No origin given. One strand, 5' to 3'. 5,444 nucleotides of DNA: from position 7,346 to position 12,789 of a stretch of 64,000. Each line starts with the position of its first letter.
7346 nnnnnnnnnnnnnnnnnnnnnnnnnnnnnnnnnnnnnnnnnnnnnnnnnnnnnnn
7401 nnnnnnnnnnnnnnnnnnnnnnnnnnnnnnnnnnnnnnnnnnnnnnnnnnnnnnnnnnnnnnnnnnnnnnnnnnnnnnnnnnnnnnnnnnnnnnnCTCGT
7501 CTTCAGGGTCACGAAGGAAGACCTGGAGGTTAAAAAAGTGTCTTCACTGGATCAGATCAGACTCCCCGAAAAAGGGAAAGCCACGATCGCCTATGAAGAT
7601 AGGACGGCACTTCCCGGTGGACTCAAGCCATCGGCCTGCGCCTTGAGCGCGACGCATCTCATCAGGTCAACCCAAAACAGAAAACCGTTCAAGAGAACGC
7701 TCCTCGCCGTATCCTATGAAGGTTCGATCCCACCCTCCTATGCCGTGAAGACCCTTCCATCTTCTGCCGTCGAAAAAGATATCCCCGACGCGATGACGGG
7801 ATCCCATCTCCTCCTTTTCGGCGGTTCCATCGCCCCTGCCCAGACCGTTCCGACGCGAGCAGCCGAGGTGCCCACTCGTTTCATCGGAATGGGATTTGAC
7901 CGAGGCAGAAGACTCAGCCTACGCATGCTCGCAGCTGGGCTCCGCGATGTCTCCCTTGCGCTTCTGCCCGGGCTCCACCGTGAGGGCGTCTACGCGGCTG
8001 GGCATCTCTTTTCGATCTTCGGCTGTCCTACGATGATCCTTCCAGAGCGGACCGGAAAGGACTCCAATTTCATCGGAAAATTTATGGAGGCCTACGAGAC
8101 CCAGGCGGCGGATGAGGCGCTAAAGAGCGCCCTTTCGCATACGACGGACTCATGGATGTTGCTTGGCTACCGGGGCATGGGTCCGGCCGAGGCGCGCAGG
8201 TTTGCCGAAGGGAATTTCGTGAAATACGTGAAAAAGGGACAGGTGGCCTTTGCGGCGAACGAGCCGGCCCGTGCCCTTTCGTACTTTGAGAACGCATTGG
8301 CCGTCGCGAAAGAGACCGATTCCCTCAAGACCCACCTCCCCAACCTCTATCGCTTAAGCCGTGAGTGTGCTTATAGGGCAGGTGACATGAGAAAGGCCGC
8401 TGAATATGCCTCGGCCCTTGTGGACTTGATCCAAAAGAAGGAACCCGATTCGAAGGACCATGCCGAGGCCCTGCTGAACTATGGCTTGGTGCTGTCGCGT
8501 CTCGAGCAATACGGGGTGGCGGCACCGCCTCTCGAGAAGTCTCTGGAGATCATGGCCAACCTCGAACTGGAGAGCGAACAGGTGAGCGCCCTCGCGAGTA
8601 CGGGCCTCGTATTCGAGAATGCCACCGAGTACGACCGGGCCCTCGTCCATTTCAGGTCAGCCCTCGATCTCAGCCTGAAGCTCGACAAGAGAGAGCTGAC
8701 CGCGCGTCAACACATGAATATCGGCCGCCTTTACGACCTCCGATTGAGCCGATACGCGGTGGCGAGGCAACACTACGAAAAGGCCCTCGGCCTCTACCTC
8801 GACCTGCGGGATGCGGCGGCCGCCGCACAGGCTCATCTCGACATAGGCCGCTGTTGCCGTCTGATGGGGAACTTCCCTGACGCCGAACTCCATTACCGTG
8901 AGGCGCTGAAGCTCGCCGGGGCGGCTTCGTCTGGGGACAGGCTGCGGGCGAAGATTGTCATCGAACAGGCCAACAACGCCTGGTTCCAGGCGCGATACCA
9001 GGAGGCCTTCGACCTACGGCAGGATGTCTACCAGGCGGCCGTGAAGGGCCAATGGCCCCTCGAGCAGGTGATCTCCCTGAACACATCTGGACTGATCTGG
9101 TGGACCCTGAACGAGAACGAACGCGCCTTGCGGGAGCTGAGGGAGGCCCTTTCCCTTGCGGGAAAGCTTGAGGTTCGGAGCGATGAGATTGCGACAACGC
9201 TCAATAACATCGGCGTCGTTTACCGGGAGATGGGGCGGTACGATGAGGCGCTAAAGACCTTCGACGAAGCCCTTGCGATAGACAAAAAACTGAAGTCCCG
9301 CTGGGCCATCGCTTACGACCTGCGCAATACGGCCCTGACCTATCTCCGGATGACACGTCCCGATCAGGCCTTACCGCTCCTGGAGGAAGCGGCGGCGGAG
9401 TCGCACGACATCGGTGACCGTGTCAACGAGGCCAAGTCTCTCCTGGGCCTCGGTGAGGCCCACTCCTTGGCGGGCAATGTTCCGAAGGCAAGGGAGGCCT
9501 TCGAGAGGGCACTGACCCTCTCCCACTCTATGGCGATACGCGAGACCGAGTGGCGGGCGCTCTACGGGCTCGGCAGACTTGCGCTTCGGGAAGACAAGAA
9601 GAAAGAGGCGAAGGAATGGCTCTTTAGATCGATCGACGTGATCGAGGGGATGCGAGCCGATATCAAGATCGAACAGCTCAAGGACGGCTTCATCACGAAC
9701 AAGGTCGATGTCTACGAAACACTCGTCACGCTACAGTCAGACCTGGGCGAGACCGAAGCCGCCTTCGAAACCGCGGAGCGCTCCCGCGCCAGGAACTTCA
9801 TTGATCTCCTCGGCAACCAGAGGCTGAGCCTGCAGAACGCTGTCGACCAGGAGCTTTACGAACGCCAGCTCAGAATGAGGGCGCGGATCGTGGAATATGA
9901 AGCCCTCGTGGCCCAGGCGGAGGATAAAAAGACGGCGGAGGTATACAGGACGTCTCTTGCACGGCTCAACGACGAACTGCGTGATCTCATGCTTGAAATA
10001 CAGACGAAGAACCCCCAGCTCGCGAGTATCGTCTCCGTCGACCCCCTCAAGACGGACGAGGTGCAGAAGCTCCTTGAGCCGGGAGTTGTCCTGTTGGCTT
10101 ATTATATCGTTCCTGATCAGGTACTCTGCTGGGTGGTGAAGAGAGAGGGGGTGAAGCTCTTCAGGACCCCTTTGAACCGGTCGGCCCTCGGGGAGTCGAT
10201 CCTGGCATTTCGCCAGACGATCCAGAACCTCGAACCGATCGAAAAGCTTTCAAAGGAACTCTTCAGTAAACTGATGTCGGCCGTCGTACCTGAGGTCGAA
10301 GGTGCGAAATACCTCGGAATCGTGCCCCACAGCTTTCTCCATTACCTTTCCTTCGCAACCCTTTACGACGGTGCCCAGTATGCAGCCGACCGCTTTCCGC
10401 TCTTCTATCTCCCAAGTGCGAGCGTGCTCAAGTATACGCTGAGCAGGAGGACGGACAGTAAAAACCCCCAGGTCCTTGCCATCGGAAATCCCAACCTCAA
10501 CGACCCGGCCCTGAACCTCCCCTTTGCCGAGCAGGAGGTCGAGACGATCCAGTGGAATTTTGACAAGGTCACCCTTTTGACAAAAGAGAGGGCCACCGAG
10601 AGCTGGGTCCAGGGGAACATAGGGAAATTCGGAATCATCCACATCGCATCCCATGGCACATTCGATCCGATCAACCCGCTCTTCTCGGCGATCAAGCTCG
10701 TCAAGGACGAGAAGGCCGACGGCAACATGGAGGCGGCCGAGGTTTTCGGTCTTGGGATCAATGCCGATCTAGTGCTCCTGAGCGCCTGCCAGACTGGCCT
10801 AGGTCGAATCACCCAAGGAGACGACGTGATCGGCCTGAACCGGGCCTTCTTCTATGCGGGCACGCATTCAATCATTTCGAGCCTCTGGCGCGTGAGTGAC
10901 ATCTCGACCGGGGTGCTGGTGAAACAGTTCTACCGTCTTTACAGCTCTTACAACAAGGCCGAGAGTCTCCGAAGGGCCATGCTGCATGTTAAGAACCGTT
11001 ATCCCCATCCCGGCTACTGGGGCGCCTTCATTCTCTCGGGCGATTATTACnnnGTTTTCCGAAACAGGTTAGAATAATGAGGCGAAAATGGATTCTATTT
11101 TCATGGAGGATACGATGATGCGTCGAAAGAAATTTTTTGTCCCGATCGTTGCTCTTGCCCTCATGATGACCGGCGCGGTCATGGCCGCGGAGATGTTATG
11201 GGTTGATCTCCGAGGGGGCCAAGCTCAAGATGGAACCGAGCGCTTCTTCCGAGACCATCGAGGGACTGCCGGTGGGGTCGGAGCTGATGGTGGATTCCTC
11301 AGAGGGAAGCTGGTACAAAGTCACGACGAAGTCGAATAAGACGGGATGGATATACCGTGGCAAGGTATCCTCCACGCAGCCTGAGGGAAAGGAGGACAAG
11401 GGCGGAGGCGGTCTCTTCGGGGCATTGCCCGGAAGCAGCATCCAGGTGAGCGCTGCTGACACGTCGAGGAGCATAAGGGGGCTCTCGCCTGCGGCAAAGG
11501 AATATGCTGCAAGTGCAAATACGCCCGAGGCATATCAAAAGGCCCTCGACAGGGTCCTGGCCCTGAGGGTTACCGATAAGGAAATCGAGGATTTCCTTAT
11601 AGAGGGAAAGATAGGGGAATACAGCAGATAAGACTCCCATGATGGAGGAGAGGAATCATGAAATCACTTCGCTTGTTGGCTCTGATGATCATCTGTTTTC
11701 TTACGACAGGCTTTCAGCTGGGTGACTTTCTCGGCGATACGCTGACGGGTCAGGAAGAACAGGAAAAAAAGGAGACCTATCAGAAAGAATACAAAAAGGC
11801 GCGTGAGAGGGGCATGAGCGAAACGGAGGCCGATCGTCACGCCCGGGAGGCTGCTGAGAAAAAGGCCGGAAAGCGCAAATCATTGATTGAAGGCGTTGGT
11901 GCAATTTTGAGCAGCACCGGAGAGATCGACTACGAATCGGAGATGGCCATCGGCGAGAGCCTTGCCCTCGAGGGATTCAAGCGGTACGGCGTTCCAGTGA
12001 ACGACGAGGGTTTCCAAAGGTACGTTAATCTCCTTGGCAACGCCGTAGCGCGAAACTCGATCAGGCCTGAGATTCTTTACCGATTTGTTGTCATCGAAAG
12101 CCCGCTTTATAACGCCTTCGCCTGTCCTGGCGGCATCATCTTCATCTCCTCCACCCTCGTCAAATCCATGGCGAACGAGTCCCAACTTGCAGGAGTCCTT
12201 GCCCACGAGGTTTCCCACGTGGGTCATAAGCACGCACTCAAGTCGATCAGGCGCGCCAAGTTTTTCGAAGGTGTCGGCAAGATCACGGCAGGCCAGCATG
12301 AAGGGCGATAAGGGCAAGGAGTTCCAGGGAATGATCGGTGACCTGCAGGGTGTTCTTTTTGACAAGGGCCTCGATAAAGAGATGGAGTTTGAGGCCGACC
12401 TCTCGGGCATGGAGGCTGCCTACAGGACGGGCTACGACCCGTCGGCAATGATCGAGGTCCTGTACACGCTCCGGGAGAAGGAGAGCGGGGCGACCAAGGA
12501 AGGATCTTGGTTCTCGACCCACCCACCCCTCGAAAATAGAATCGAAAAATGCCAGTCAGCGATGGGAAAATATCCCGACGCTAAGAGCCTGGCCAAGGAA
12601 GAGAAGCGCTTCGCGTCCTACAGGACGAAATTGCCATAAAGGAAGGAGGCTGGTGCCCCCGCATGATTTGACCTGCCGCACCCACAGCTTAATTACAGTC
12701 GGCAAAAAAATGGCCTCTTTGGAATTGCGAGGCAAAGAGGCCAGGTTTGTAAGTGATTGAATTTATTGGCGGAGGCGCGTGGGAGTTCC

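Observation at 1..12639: Envelope gene cluster linking a YdbH/YdbL-type module to a giant secreted TolB-TPR-CHAT protein, an SH3b protein and an M48 protease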

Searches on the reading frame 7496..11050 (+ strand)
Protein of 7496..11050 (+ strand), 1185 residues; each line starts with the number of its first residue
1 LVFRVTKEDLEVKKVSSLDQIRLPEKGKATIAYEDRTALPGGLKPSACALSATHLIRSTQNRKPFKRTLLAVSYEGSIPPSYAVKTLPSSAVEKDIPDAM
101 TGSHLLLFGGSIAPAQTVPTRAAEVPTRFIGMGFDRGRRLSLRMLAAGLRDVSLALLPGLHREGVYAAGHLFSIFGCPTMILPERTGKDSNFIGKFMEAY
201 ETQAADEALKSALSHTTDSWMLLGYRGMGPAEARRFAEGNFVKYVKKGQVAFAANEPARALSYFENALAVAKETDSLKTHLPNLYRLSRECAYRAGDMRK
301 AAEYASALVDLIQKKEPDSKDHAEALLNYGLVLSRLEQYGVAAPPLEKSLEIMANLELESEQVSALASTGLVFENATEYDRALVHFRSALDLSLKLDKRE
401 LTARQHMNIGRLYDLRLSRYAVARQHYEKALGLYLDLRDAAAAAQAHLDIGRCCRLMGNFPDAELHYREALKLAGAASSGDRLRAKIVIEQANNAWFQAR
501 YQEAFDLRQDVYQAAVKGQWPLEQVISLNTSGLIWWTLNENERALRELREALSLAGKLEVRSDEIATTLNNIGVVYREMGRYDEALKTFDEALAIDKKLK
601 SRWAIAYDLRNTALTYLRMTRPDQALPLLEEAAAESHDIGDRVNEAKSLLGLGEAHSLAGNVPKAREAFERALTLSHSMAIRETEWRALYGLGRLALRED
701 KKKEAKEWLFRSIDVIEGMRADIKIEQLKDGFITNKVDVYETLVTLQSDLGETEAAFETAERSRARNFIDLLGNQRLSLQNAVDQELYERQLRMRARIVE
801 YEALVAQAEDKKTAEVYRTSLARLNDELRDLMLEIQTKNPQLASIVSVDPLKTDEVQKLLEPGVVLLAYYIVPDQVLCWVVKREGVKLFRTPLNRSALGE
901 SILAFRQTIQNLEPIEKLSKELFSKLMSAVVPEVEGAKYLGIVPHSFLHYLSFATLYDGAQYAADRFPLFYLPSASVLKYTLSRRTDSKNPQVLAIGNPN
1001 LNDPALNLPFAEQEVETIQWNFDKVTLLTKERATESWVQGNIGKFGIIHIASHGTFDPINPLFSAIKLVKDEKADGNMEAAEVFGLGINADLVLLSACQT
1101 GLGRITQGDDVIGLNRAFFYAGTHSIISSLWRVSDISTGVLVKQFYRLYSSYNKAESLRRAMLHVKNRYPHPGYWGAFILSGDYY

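Call 61: predict_structure(alignment_id=A2)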
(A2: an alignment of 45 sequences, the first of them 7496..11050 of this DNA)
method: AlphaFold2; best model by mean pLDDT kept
length: 1185 residues; sequences in the alignment: 45
mean_pLDDT: 87.4   pTM: 0.71
mean pLDDT of the five models: 87.4, 87.3, 85.9, 85.2, 85.1
residues with pLDDT >= 90: 671; 70-90: 419; 50-70: 81; < 50: 14
segments of 3 or more residues with pLDDT < 50: 1099-1105, 1107-1109
pLDDT, mean of each block of 10 residues (from residue 1): 85 83 71 75 81 91 90 86 88 83 90 89 86 88 85 92 89 94 73 90 91 85 90 89 94 93 91 88 95 92 95 93 95 92 95 93 93 92 95 94 95 90 95 94 95 91 93 75 93 88 85 93 95 83 92 88 93 94 97 94 94 96 97 94 94 95 96 91 92 95 95 82 53 74 94 93 76 53 73 75 73 82 83 72 62 89 95 95 94 91 88 92 93 93 90 93 95 86 81 91 81 85 90 91 92 70 81 88 79 73 48 75 86 79 90 94 94 91 92
secondary structure, 60 per line:
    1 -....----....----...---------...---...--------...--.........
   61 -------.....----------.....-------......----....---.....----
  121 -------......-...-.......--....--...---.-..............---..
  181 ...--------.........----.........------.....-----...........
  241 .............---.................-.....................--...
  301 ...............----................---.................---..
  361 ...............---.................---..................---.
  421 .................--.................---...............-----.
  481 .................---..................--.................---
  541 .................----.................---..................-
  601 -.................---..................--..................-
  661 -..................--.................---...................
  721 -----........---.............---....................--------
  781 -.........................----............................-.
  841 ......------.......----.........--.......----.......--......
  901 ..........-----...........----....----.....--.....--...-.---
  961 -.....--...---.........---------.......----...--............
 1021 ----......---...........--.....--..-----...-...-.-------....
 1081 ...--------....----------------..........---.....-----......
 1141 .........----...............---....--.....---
elements in order (helices of 4 or more, strands of 3 or more residues): E2-5 E10-13 E30-32 E47-49 H52-60 E68-72 E83-87 H95-100 E105-108 E112-116 E128-133 E139-141 H142-145 H148-151 E154-156 H162-175 E179-183 H192-200 H205-213 E220-224 H230-253 H257-273 H275-295 H298-315 H320-335 H339-355 H359-375 H379-395 H399-416 H420-437 H440-456 H460-474 H480-497 H501-518 H521-537 H541-557 H562-578 H582-599 H602-618 H622-639 H642-659 H662-679 H682-698 H702-720 H726-733 H737-749 H753-772 H782-806 H811-838 H840-846 H853-859 E864-872 E875-881 E886-892 H895-910 H916-926 H931-934 E939-943 H946-950 H963-966 E969-971 H975-983 E993-999 H1009-1020 E1025-1030 H1035-1044 E1047-1051 E1065-1067 E1077-1079 H1080-1083 E1092-1095 H1112-1121 E1125-1129 H1135-1149 H1154-1168 H1172-1175 E1178-1182

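Call 64: fold_search(model_id=the predicted structure, library=pdb)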
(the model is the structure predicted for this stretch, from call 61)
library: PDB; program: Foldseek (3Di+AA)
matches with E <= 10: 1556; with E <= 0.001: 379
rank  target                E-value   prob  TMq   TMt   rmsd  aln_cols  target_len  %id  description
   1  9hma                  4.4e-15  1.00  0.23  0.20  22.3      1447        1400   12  Cryo-EM structure of apo human separase (released 2025-09-03)
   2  9hn0_B                1.3e-14  1.00  0.29  0.22  23.6      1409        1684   11  Cryo-EM structure of human separase bound to SCC1 (310-550 aa) (released 2025-09-03)
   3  8rw5                  1.4e-14  1.00  0.22  0.29  26.9       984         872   14  Symmetry expansion of dimeric transmembrane anti-sigma factor DdvA (released 2024-11-06)
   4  8rot_A                1.6e-14  1.00  0.27  0.34  23.6       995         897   13  Cryo-EM structure of the transmembrane anti-sigma factor DdvA (released 2024-11-06)
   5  8eey_B                1.8e-14  1.00  0.34  0.50  11.9       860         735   14  Cas7-11 in complex with DR-mismatched target RNA, Csx29 and Csx30 (released 2022-11-16)
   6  9hn5_A                3.7e-14  1.00  0.25  0.21  22.3      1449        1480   12  Cryo-EM structure of human separase bound to phosphorylated SCC1 (100-320 aa) (released 2025-09-03)
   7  9hm7                  5.5e-14  1.00  0.29  0.27  18.2      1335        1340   12  Cryo-EM structure of apo human separase with the mutation C2029S (released 2025-09-03)
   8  7nj1_A                8.7e-14  1.00  0.29  0.25  21.2      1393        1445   13  CryoEM structure of the human Separase-Securin complex (released 2021-08-04)
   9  9hvy                  1.6e-13  1.00  0.26  0.23  18.6      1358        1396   12  Cryo-EM structure of human separase-SCC1 (1-631) fusion protein (released 2026-01-14)
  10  9hms_C                2.5e-13  1.00  0.26  0.26  17.9      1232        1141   14  Cryo-EM structure of human separase bound to SCC1 (310-550 aa) and SA2 (released 2025-09-03)
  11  9hn4_B                4.8e-13  1.00  0.25  0.21  22.5      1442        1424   12  Cryo-EM structure of human separase bound to phosphorylated SCC1 (310-550 aa) (released 2025-09-03)
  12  7nj0_A                7.1e-13  1.00  0.28  0.27  17.9      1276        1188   12  CryoEM structure of the human Separase-Cdk1-cyclin B1-Cks1 complex (released 2021-08-04)
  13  8d9g_A                3.1e-12  1.00  0.35  0.56  10.9       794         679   12  gRAMP-TPR-CHAT Non match PFS target RNA(Craspase) (released 2023-06-14)
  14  8d9f_A                5.1e-12  1.00  0.33  0.53  11.8       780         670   15  gRAMP-TPR-CHAT (Craspase) (released 2023-06-14)
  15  7zoq_A                6.0e-12  1.00  0.30  0.40  14.9       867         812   14  Cryo-EM structure of a CRISPR effector in complex with a caspase regulator (released 2022-11-30)
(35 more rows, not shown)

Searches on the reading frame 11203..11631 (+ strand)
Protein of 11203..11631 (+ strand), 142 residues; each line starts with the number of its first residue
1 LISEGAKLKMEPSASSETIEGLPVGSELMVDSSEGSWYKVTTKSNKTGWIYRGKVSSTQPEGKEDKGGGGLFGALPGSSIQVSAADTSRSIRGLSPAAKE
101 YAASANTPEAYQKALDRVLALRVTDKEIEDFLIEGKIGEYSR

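Call 4: search_protein_families(library=pfam, proteins=[window:11203-11631:+], max_evalue=0.01)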
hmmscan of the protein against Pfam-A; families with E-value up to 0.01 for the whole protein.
window:11203-11631:+ (142 aa): 2 families
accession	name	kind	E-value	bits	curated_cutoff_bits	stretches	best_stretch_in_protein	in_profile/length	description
PF08239.17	SH3_3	-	8.3e-09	35.9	27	1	6-53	3-51/54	Bacterial SH3 domain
PF06347.19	SH3_4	-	0.0081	16.3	24.1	0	25-56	24-55/56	Bacterial SH3 domain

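Call 63: find_homologous_proteins(query=window:11203-11631:+, max_evalue=0.001)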
Query window:11203-11631:+ (142 aa): 351 proteins with E <= 0.001 among 391 candidates; the best 120 are listed.
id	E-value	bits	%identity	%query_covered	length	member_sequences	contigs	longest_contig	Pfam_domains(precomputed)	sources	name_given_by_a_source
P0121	3.8e-77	275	92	100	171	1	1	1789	PF08239.18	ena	-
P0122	3.8e-77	275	92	100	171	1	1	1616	PF08239.18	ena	-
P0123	4.1e-77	274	92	100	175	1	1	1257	PF08239.18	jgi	jgi:uncharacterized protein YgiM (DUF1202 family)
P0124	7.3e-77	274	92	100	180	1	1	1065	PF08239.18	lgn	-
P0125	1.5e-76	273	91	100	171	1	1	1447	PF08239.18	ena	-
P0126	1.5e-76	273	91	100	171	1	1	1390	PF08239.18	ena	-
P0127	4.4e-76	271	92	100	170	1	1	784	PF08239.18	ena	-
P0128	6.4e-76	271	90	100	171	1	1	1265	PF08239.18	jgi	-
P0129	2.1e-75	269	89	100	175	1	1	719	PF08239.18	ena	-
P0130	6.9e-75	267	92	100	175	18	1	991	PF08239.18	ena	-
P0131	7.0e-75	267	89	100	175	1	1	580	PF08239.18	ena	-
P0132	1.1e-74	267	92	100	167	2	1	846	PF08239.18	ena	-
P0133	2.1e-74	266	89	100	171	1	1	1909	PF08239.18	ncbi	-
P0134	2.3e-74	266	89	100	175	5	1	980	PF08239.18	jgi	jgi:uncharacterized protein YgiM (DUF1202 family)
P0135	1.0e-73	263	88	100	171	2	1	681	PF08239.18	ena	-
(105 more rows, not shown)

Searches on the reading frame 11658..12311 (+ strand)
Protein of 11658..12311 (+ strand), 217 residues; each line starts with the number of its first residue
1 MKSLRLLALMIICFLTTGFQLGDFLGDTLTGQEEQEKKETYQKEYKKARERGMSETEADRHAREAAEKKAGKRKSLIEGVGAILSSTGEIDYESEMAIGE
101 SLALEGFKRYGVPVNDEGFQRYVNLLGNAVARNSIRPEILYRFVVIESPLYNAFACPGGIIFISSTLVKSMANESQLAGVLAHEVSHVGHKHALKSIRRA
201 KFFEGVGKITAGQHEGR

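Call 4: search_protein_families(library=pfam, proteins=[window:11658-12311:+], max_evalue=0.01)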
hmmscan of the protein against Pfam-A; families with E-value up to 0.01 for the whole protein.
window:11658-12311:+ (217 aa): 1 family
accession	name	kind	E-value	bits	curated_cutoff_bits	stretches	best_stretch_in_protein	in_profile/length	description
PF01435.24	Peptidase_M48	-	1.7e-18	67.6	20.3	1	121-199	5-87/186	Peptidase family M48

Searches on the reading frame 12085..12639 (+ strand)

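Call 4: search_protein_families(library=pfam, proteins=[window:12085-12639:+], max_evalue=0.01)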
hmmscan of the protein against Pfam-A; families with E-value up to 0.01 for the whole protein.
window:12085-12639:+ (184 aa): 1 family
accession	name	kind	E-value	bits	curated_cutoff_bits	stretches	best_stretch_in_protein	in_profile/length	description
PF01435.24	Peptidase_M48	-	3.5e-11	43.7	20.3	1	71-157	108-183/186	Peptidase family M48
